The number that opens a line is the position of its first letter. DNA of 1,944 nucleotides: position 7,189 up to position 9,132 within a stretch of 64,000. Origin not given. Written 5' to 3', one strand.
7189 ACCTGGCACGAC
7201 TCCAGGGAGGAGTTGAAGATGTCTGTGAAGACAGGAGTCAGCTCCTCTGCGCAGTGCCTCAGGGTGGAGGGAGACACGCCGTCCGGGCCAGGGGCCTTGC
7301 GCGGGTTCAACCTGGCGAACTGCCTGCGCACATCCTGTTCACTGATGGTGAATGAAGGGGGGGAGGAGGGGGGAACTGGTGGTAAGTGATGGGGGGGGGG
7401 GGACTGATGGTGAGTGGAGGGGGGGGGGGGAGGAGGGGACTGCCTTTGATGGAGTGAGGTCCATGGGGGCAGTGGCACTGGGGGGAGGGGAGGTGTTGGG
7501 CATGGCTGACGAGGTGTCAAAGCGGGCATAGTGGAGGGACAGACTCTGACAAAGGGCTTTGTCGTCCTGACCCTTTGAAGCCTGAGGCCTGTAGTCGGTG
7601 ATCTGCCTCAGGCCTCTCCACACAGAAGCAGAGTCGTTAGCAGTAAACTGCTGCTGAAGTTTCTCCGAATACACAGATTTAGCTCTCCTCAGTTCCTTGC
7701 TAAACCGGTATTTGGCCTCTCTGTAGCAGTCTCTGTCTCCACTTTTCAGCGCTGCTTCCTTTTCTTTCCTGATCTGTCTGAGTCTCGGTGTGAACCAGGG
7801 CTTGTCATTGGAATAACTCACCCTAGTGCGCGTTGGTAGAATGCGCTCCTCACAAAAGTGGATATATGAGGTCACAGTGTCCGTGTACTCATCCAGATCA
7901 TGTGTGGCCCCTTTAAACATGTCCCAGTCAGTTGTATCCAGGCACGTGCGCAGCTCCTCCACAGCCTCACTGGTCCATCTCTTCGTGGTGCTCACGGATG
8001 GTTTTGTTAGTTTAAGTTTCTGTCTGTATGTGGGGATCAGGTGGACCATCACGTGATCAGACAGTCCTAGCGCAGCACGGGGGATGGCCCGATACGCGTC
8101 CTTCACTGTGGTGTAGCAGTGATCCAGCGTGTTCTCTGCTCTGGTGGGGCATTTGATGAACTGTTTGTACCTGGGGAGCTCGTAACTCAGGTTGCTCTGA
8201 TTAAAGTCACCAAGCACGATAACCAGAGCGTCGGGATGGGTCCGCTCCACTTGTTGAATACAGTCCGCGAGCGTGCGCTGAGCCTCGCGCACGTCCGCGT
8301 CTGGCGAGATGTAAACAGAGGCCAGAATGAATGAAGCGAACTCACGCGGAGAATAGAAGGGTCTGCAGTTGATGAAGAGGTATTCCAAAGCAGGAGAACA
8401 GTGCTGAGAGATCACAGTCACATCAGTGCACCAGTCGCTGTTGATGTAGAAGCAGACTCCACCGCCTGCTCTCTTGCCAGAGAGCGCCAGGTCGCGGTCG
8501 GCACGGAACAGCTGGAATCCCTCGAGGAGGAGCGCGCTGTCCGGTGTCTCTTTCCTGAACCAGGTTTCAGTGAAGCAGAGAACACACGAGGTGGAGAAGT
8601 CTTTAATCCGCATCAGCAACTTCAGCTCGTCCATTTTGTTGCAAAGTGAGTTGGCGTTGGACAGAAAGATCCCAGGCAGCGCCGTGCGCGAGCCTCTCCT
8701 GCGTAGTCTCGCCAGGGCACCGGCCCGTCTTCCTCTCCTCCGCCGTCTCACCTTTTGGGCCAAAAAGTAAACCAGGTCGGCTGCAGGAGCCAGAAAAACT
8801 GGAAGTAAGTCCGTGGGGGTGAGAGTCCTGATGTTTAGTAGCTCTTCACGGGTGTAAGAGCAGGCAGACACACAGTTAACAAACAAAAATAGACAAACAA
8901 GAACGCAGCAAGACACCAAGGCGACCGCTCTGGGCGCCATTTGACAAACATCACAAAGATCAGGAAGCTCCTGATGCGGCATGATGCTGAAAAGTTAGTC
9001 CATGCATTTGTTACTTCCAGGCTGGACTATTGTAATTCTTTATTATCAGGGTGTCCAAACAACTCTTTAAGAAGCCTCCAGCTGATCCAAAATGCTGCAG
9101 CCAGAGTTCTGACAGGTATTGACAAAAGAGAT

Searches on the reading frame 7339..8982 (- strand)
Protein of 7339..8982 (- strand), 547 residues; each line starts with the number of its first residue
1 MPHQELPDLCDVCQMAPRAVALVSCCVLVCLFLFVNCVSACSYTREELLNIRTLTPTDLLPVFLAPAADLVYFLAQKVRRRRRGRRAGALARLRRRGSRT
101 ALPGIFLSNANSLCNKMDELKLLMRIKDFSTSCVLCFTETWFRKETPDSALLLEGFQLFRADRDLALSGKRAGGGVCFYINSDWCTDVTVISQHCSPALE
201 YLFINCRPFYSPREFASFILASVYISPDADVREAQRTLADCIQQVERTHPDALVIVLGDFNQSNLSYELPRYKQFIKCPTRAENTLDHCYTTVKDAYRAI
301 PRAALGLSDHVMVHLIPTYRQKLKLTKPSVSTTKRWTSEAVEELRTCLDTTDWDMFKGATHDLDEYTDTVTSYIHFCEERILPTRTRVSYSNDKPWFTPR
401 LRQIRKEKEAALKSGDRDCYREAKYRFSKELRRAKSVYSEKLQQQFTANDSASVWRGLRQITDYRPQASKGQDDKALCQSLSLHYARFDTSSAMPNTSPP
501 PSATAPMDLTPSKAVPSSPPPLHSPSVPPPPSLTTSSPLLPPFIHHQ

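Call 50: search_protein_families(library=pfam, max_evalue=0.001, proteins=[window:7339-8982:-])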
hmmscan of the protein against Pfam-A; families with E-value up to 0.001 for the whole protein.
window:7339-8982:- (547 aa): 2 families
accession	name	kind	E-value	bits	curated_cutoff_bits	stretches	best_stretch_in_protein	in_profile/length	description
PF03372.29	Exo_endo_phos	-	3.5e-06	27.4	24.5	1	123-292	25-203/225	Endonuclease/Exonuclease/phosphatase family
PF14529.12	Exo_endo_phos_2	-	5.3e-05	23.5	27.4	0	220-268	3-47/117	Endonuclease-reverse transcriptase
